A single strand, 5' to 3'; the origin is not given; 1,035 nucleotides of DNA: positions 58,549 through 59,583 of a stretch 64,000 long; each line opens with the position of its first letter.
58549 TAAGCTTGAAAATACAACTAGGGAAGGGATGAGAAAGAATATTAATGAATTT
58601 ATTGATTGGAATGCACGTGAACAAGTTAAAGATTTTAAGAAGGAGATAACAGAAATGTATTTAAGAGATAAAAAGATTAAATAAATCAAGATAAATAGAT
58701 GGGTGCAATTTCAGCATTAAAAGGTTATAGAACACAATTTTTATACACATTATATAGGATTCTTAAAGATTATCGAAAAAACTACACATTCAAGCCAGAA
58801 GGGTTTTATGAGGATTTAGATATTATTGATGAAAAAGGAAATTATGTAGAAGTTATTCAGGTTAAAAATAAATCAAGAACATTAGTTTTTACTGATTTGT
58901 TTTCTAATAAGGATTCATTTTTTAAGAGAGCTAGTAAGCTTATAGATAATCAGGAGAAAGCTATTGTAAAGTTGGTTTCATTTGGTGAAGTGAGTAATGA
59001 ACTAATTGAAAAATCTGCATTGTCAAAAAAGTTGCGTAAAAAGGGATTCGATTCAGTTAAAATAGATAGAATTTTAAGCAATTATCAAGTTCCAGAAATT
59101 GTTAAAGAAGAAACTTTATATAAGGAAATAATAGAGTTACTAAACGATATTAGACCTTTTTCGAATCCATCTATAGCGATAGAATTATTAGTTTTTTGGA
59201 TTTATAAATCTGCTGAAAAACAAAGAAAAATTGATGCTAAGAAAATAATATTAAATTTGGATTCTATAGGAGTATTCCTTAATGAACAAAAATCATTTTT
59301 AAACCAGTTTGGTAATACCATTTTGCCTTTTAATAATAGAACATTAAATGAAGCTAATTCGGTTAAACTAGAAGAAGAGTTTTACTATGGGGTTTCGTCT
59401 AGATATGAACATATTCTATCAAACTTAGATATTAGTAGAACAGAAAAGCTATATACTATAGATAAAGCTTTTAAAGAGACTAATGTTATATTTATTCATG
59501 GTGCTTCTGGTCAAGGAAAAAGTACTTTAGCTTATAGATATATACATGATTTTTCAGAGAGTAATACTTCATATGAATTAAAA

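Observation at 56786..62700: Two-gene candidate defence system: CHAT protease directly followed by a 1333-aa STAND NTPase with a possible nuclease-like N-terminus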

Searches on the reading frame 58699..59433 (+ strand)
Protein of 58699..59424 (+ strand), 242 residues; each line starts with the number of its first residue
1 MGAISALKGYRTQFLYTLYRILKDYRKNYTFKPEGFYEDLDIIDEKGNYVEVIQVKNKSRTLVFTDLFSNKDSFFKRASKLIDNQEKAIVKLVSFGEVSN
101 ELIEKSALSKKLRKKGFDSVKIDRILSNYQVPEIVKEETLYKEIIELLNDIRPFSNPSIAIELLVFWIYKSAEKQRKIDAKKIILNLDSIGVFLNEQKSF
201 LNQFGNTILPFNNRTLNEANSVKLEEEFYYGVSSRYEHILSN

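Call 12: search_protein_families(library=pfam, proteins=[window:58699-59424:+], max_evalue=10)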
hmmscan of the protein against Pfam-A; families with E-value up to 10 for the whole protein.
seq(242 aa): 3 families
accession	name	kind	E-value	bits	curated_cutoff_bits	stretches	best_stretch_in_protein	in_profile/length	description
PF14130.12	Cap4_nuclease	-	0.0058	17.3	26.2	1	6-116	6-118/200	Cap4, dsDNA endonuclease domain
PF07801.16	DUF1647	-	0.031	14.5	25.7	1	13-88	13-86/141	Protein of unknown function (DUF1647)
PF03610.21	EIIA-man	-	0.1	13.2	21.4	1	30-93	28-91/116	PTS system fructose IIA component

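Call 28: search_protein_families(library=pfam, alignment_id=A3, max_evalue=0.01)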
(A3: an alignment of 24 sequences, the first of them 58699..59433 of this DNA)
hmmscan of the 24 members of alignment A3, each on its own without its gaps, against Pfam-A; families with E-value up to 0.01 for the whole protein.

A. member 1, window:58699-59433:+ (245 aa): 1 family
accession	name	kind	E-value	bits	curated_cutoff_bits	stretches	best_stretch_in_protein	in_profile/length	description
PF14130.12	Cap4_nuclease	-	0.0061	17.2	26.2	0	6-117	6-119/200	Cap4, dsDNA endonuclease domain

B. families by the number of members that match (of 24 scanned): 5 families
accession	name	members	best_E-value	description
PF14130.12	Cap4_nuclease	14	2.9e-12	Cap4, dsDNA endonuclease domain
PF13035.11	DUF3896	1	0.00084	Protein of unknown function (DUF3896)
PF00938.23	Lipoprotein_3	1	0.0014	Lipoprotein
PF24901.1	HTH_MCM7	1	0.0021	DNA replication licensing factor MCM7, winged helix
PF20282.3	CTD6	1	0.0038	C-terminal domain 6 of the ABC-three component (ABC-3C) systems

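Call 29: search_solved_structures(query=A3, max_evalue=10, show_alignments=3)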
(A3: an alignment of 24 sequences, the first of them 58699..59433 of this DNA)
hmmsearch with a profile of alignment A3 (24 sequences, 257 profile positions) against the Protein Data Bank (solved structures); distinct sequences matched with E-value up to 10: 4.
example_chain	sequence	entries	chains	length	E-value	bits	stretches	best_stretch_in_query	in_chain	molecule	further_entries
7d1x_A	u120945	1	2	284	0.028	17.3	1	79-175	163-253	Sulfotransferase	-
7eov_A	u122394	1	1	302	0.032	17.1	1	79-175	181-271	cytosolic sulfotransferase SULT2A8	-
8ziq_A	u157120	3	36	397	0.033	17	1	8-64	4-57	DUF4297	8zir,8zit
8vl3_A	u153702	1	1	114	0.48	13.2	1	89-144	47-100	De novo designed protein F3 parent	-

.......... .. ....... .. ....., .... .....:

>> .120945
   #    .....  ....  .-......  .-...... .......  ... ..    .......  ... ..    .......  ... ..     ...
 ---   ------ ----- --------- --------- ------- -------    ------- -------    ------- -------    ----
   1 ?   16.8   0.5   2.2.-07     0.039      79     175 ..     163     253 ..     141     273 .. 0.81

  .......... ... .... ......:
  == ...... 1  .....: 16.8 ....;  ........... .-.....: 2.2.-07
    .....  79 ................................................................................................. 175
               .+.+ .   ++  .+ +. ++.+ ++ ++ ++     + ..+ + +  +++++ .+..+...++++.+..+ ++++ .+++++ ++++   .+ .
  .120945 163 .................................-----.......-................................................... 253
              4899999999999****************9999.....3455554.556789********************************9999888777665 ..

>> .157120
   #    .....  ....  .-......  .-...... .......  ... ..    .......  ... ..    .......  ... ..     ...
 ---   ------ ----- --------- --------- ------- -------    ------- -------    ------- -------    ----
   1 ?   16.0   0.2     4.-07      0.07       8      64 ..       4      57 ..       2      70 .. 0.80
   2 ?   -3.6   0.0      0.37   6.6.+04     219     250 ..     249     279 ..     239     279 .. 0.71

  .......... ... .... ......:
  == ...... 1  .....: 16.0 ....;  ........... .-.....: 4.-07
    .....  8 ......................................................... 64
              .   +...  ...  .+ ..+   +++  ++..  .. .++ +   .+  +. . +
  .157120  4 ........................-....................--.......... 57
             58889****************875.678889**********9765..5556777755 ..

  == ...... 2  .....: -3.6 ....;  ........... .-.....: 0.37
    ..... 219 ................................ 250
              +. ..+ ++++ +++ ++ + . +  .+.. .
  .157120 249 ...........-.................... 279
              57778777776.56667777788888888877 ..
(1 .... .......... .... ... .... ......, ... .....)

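Call 32: predict_structure(alignment_id=A3)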
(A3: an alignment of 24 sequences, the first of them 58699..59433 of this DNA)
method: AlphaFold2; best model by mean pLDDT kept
length: 245 residues; sequences in the alignment: 24
mean_pLDDT: 83.3   pTM: 0.74
mean pLDDT of the five models: 83.3, 83.1, 83.0, 82.4, 81.7
residues with pLDDT >= 90: 138; 70-90: 56; 50-70: 37; < 50: 14
segments of 3 or more residues with pLDDT < 50: 206-216
pLDDT, mean of each block of 10 residues (from residue 1): 64 95 92 94 95 93 92 92 95 96 96 95 96 95 93 82 90 90 77 74 52 50 61 56 51
secondary structure, 60 per line:
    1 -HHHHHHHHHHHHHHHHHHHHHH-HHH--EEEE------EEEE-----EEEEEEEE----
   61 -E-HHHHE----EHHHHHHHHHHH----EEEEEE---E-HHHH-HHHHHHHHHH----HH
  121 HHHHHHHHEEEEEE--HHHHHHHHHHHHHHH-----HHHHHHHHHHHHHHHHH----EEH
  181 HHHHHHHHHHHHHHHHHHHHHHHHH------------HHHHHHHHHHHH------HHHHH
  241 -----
elements in order: H2-23 E30-33 E40-43 E49-56 H64-67 H74-84 E89-94 H100-103 H105-114 H119-128 E129-134 H137-151 H157-173 H180-205 H218-229 H236-240

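Call 36: fold_search(model_id=the predicted structure, library=pdb)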
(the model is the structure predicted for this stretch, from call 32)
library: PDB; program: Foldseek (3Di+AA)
matches with E <= 10: 698; with E <= 0.001: 3
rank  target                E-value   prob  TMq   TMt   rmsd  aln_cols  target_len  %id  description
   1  9hr5_C                4.2e-06  1.00  0.54  0.36   4.6       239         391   16  Salmonella enterica Lamassu LmuA nuclease tetramer bound to DNA duplex (released 2025-10-01)
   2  9hr5_A                5.7e-06  1.00  0.53  0.36  11.5       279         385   15  Salmonella enterica Lamassu LmuA nuclease tetramer bound to DNA duplex (released 2025-10-01)
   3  9c1m_G                1.0e-05  1.00  0.49  0.29   9.7       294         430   17  HerA-DUF assembly 1 (released 2025-06-04)
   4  6wan_F                4.7e-03  1.00  0.45  0.29   5.2       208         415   15  Structure of Acinetobacter baumannii Cap4 SAVED/CARF-domain containing receptor with the cyclic trinucleotide 3'3'3'-c (released 2020-06-17)
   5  6vm6_E                4.7e-03  1.00  0.45  0.28   6.4       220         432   15  Structure of Acinetobacter baumannii Cap4 SAVED/CARF-domain containing receptor with the cyclic trinucleotide 2'3'3'-c (released 2020-06-17)
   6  6vm5                  5.6e-03  1.00  0.48  0.31   5.0       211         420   14  Structure of Moraxella osloensis Cap4 SAVED/CARF-domain containing receptor (released 2020-06-17)
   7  6vm6_C                6.7e-03  1.00  0.46  0.28   5.9       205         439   14  Structure of Acinetobacter baumannii Cap4 SAVED/CARF-domain containing receptor with the cyclic trinucleotide 2'3'3'-c (released 2020-06-17)
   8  6wan_D                9.0e-03  1.00  0.46  0.28   5.9       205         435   14  Structure of Acinetobacter baumannii Cap4 SAVED/CARF-domain containing receptor with the cyclic trinucleotide 3'3'3'-c (released 2020-06-17)
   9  6vm6_F                1.1e-02  1.00  0.46  0.28   6.4       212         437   15  Structure of Acinetobacter baumannii Cap4 SAVED/CARF-domain containing receptor with the cyclic trinucleotide 2'3'3'-c (released 2020-06-17)
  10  9ny1_C                1.1e-02  0.77  0.33  0.25  13.7       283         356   15  LmuA_conformation 2_assymetric (released 2025-12-17)
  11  6wam_A                1.1e-02  1.00  0.46  0.28   5.8       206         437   14  Structure of Acinetobacter baumannii Cap4 SAVED/CARF-domain containing receptor (released 2020-06-17)
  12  8dgc_A                1.5e-02  1.00  0.55  0.08   4.9       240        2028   11  Avs3 bound to phage PhiV-1 terminase (released 2022-08-03)
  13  6vm6_A                1.6e-02  0.99  0.45  0.28   6.1       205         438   13  Structure of Acinetobacter baumannii Cap4 SAVED/CARF-domain containing receptor with the cyclic trinucleotide 2'3'3'-c (released 2020-06-17)
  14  6wam_E                2.2e-02  0.99  0.45  0.29   6.4       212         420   15  Structure of Acinetobacter baumannii Cap4 SAVED/CARF-domain containing receptor (released 2020-06-17)
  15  8ziq_C                3.1e-02  0.77  0.35  0.25  13.9       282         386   15  HerA-DUF4297 complex with DNA (released 2025-03-12)
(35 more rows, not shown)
